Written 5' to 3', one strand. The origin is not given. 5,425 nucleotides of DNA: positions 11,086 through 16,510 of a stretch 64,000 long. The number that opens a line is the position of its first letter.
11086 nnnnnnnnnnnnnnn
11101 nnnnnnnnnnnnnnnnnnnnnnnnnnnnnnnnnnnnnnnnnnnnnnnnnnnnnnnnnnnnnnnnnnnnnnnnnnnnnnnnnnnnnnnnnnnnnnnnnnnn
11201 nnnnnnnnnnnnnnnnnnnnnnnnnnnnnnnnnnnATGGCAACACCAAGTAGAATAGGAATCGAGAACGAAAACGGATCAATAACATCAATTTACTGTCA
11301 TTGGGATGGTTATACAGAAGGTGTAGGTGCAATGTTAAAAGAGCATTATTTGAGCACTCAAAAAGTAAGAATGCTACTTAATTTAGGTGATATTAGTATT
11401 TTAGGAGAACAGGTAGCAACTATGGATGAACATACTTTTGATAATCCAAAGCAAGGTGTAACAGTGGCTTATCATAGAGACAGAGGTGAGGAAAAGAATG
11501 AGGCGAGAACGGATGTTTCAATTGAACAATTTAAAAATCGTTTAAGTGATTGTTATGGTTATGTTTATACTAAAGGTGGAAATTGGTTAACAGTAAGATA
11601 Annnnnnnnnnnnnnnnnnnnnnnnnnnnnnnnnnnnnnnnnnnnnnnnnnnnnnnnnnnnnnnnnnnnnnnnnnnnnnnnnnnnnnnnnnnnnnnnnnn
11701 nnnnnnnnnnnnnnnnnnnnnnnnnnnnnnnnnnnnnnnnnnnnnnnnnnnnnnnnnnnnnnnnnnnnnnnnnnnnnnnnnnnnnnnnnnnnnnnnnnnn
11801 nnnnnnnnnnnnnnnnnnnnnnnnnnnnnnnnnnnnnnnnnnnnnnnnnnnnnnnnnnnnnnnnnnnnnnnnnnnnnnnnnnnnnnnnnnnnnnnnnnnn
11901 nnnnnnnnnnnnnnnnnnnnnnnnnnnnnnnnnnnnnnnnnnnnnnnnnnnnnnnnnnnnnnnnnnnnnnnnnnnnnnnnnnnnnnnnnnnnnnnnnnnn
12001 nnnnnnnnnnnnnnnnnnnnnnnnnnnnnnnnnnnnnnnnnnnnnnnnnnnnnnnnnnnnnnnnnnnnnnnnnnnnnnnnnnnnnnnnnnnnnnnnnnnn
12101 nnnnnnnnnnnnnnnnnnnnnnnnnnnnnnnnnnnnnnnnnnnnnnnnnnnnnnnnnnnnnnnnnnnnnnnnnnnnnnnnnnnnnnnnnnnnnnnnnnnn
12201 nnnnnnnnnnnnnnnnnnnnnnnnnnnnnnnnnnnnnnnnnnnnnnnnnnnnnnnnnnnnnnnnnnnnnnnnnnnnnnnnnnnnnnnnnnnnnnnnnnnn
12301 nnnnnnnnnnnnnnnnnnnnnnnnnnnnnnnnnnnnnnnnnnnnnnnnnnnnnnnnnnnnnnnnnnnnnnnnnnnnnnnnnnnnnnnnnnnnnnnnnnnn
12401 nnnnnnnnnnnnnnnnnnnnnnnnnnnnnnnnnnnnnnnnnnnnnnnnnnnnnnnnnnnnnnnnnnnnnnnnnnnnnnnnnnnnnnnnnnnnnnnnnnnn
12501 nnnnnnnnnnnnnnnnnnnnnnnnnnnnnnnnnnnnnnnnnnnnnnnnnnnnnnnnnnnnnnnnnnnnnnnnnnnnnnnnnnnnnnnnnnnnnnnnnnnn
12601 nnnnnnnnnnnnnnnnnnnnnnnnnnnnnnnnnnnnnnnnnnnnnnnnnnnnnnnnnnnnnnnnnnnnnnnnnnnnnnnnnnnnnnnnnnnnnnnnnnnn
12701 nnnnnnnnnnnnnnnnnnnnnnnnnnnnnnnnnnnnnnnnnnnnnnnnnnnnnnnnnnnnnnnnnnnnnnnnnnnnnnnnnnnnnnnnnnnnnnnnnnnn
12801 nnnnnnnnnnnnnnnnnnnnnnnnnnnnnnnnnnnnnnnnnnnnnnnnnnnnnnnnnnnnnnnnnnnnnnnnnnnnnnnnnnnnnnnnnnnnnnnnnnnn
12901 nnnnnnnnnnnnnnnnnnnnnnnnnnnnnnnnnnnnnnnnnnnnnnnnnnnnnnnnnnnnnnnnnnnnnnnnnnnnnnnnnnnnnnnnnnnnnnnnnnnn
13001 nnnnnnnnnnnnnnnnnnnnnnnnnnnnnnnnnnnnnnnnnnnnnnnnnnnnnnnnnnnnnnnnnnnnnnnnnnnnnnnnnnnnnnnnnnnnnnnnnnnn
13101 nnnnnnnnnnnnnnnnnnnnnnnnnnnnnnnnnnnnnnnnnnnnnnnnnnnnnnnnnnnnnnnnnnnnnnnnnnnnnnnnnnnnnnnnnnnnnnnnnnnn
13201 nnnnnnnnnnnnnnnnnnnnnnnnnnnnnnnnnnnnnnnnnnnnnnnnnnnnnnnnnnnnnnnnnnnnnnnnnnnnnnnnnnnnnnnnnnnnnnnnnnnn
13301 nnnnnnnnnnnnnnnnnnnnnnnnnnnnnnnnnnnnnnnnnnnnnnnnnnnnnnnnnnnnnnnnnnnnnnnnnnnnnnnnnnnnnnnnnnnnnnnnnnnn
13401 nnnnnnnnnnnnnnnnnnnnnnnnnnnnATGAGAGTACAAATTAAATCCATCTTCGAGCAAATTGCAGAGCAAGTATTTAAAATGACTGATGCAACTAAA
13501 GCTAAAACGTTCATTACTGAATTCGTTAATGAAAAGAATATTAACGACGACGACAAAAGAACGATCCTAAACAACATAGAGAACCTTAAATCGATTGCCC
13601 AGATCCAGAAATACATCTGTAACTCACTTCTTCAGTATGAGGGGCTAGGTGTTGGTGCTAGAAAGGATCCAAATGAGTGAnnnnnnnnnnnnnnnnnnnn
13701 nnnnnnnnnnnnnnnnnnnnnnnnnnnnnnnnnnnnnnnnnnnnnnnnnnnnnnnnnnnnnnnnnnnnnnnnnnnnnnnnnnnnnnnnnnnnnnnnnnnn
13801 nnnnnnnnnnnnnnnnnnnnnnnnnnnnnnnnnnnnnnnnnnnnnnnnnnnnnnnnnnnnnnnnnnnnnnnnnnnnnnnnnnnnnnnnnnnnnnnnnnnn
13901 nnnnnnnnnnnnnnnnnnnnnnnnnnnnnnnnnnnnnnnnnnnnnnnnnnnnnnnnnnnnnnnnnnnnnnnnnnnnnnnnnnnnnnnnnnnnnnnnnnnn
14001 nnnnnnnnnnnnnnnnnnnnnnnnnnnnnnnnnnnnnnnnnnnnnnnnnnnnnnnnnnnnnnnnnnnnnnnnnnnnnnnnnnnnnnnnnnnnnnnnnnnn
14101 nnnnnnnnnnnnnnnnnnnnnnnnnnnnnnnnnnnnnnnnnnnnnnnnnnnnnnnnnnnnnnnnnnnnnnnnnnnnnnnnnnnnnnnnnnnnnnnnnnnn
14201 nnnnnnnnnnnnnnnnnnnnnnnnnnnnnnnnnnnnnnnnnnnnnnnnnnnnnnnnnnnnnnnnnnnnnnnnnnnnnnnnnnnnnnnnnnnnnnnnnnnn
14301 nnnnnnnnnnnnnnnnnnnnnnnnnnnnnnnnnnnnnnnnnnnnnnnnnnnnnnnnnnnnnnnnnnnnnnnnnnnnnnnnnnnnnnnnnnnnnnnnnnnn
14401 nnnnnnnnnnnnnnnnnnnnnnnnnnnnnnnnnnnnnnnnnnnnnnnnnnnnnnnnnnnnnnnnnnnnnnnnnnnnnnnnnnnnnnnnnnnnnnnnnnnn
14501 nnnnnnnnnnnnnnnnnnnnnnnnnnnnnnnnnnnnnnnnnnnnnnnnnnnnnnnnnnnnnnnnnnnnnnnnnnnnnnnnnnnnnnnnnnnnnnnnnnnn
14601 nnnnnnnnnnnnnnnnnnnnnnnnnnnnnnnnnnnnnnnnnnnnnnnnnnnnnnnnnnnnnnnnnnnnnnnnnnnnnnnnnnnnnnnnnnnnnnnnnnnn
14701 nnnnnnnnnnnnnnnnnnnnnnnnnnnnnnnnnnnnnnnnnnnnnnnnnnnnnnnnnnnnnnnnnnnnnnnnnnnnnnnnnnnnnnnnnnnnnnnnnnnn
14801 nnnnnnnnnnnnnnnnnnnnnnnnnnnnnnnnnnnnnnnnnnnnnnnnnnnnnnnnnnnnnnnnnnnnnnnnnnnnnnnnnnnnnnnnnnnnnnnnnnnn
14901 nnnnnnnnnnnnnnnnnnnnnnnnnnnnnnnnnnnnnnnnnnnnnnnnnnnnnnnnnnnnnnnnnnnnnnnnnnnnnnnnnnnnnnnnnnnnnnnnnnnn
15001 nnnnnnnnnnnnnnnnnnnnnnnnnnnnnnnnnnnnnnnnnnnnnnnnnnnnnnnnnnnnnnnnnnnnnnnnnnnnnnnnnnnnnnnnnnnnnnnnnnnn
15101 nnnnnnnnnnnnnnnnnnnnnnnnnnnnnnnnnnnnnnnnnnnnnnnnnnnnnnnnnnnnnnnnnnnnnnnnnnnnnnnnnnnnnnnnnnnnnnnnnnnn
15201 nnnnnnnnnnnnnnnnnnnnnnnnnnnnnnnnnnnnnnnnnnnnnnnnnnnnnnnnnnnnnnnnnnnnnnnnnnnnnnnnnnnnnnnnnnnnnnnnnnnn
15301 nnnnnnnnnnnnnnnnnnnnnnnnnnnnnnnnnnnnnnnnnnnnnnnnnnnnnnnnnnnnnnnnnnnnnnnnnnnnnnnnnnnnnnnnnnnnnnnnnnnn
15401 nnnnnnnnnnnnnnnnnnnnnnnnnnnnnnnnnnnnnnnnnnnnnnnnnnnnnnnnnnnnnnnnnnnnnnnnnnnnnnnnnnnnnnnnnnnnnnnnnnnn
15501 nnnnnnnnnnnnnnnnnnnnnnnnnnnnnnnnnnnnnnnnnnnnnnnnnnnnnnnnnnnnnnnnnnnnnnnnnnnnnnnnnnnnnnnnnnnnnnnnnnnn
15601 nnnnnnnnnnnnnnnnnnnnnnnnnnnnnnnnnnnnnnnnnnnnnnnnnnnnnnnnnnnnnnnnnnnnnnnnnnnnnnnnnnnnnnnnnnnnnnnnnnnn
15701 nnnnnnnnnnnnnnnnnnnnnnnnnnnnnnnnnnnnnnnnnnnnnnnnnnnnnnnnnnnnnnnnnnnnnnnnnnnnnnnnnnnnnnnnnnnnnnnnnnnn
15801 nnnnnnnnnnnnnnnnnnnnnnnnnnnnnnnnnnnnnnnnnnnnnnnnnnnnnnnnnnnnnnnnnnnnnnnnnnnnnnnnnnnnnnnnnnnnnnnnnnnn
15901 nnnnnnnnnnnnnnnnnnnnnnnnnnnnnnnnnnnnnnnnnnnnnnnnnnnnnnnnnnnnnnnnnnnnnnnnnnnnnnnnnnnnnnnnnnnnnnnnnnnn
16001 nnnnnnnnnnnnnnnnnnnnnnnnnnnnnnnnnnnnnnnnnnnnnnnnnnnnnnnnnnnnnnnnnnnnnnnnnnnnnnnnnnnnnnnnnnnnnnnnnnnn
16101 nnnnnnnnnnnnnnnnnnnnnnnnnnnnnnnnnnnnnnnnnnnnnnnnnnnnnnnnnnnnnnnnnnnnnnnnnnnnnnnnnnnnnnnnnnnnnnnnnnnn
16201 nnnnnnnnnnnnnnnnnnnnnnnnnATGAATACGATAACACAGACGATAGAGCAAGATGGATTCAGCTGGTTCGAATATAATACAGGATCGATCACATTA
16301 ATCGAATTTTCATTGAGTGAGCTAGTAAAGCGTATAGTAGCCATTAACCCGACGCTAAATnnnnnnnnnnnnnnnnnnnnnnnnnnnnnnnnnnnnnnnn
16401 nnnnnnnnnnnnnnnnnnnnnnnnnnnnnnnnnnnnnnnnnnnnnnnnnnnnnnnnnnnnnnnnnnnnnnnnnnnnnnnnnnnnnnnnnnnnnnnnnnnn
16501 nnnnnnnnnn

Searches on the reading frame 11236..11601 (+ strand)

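Call 21: search_protein_families(library=pfam, proteins=[window:11236-11601:+], max_evalue=0.1)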
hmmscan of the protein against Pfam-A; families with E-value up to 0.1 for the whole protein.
window:11236-11601:+ (121 aa): 0 families

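Call 22: search_protein_families(library=phrogs, proteins=[window:11236-11601:+], max_evalue=0.01)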
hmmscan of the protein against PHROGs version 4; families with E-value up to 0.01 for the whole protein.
window:11236-11601:+ (121 aa): 2 families
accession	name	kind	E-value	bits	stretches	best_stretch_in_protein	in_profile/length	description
phrog_1987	-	unknown function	6.2e-32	111.6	1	1-119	1-114/128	-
phrog_23089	-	unknown function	1.3e-20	75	1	1-118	1-111/239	-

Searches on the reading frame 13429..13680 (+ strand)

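Call 21: search_protein_families(library=pfam, proteins=[window:13429-13680:+], max_evalue=0.1)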
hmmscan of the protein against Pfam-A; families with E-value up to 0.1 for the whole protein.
window:13429-13680:+ (83 aa): 5 families
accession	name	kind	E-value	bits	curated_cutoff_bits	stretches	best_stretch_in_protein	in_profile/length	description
PF03735.19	ENT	-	0.0017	18.8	28.5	1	25-63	30-68/71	ENT domain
PF18627.6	PgdA_N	-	0.033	14.1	26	1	14-54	124-166/218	Peptidoglycan GlcNAc deacetylase N-terminal domain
PF21698.3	Spo16_C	-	0.048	13.8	27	1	26-56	9-39/43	Spo16 protein, C-terminal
PF11790.14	Glyco_hydro_cc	-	0.076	13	21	1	9-66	148-209/237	Glycosyl hydrolase catalytic core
PF03682.18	UPF0158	-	0.082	13.4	21.1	1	22-65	67-110/157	Uncharacterised protein family (UPF0158)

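Call 22: search_protein_families(library=phrogs, proteins=[window:13429-13680:+], max_evalue=0.01)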
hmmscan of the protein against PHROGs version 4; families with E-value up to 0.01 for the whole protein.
window:13429-13680:+ (83 aa): 0 families

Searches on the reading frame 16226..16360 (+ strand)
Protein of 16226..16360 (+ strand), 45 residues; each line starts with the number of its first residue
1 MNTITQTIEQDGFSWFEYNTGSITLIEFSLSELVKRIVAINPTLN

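Call 65: search_protein_families(library=pfam, proteins=[window:16226-16360:+], max_evalue=1)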
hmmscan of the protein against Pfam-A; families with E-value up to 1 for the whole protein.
seq(45 aa): 1 family
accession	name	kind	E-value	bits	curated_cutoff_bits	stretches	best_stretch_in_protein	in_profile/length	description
PF05188.22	MutS_II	-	0.19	12.6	25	1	12-43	15-47/133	MutS domain II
